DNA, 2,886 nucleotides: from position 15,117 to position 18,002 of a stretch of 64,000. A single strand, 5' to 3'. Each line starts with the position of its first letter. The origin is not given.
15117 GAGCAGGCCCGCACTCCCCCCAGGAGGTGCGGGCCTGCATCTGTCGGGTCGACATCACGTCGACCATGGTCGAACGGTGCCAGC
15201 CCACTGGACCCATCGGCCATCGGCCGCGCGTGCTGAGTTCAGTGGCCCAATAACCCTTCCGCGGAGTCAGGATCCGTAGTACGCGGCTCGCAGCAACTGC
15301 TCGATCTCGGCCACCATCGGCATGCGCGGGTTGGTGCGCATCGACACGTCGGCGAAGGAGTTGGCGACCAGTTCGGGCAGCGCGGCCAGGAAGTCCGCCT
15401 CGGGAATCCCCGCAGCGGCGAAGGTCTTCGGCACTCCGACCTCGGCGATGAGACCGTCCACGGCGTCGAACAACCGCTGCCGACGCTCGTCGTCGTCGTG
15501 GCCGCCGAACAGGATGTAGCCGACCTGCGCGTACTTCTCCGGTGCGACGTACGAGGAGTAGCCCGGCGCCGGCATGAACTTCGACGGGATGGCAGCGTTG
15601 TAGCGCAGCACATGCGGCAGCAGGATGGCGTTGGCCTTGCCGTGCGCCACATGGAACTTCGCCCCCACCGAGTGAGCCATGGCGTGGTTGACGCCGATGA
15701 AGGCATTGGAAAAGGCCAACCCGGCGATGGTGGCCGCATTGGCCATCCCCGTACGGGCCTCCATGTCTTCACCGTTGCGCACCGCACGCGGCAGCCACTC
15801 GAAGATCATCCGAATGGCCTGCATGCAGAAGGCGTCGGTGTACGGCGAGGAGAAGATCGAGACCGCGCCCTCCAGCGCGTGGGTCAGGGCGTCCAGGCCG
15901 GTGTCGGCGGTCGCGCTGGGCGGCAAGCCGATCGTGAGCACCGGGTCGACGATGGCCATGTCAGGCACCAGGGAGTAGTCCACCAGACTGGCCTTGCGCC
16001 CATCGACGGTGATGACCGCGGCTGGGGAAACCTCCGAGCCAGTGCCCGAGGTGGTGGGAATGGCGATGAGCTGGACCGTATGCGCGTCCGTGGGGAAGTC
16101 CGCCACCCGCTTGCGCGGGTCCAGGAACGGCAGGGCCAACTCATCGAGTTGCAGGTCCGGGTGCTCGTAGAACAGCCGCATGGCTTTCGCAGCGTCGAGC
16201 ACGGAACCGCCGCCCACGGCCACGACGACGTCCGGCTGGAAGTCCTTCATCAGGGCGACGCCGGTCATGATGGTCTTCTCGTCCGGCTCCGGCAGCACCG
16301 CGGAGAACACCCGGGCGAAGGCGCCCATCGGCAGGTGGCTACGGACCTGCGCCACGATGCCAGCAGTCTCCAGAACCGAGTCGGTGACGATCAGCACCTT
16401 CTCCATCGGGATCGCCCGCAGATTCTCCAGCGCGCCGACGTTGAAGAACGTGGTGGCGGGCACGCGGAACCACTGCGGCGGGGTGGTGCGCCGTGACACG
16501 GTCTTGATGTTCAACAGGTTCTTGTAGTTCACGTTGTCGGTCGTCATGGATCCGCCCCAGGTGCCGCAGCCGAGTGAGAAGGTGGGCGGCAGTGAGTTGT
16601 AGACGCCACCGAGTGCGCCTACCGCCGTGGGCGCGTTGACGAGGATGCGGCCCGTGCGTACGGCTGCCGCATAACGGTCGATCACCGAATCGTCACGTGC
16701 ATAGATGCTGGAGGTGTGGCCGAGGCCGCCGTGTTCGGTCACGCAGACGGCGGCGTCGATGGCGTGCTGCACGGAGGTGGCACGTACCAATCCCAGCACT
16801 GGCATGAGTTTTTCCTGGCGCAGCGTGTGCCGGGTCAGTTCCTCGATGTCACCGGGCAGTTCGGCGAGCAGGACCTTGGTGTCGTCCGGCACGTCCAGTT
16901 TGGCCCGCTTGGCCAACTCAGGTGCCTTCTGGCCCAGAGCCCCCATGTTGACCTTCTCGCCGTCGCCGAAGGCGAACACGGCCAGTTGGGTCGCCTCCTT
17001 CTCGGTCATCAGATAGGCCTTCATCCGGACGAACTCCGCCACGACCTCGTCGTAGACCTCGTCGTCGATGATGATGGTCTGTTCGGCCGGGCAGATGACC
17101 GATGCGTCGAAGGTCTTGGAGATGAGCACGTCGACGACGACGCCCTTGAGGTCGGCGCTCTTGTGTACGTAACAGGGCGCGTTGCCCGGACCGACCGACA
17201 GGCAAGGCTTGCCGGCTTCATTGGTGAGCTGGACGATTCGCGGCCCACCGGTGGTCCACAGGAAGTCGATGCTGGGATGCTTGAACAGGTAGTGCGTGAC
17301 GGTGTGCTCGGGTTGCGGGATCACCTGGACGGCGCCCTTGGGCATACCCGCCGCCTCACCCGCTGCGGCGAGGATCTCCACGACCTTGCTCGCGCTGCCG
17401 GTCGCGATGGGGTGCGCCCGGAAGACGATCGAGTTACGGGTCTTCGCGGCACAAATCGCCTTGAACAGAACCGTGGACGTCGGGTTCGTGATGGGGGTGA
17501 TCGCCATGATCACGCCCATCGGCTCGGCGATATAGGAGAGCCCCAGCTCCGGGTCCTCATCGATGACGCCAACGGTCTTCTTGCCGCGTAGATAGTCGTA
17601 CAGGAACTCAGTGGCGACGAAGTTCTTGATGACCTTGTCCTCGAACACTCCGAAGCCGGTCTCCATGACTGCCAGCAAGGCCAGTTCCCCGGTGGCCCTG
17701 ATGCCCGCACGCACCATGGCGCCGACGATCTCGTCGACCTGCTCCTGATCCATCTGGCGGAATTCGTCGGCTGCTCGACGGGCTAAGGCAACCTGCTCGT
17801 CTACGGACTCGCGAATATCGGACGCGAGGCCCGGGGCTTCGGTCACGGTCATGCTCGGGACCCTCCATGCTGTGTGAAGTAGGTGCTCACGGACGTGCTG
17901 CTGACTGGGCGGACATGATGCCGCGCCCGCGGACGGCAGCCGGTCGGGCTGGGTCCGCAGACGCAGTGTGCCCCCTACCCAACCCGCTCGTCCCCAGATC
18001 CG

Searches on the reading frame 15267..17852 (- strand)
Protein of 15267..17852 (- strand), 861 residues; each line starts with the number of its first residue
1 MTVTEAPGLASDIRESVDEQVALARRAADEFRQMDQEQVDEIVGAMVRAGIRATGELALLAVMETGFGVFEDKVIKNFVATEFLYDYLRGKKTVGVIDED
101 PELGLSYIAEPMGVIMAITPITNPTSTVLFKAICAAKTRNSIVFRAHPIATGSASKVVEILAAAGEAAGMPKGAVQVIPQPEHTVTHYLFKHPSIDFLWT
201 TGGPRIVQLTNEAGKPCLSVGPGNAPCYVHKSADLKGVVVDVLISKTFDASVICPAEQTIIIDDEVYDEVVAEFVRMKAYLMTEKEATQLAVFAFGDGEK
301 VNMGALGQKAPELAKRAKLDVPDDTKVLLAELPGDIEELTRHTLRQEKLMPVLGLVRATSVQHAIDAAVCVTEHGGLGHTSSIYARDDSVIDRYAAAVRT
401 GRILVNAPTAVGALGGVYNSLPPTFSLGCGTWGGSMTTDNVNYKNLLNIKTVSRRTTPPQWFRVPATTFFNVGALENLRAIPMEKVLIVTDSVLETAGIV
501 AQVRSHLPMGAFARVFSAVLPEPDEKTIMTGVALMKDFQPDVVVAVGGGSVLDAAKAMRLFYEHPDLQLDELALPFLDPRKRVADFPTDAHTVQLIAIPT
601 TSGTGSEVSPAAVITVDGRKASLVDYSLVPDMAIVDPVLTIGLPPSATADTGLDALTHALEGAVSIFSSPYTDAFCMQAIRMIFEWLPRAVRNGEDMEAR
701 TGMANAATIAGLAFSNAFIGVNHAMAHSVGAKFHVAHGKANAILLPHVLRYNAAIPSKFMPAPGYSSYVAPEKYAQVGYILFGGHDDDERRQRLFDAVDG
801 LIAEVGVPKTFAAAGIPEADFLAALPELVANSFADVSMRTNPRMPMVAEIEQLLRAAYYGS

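Call 5: search_protein_families(library=pfam, proteins=[window:15267-17852:-])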
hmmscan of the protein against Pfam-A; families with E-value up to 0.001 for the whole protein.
window:15267-17852:- (861 aa): 4 families
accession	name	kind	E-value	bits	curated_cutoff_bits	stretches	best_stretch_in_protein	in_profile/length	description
PF25137.1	ADH_Fe_C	-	5e-57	193.2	27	1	648-858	1-194/194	Fe-containing alcohol dehydrogenase family, C-terminal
PF00465.25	Fe-ADH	-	1.3e-41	142.5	31.3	1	465-637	1-168/168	Iron-containing alcohol dehydrogenase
PF00171.27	Aldedh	-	2.9e-33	115.6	23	1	14-280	28-295/461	Aldehyde dehydrogenase family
PF13685.12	Fe-ADH_2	-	3.7e-09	37.2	28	1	478-557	14-92/149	Iron-containing alcohol dehydrogenase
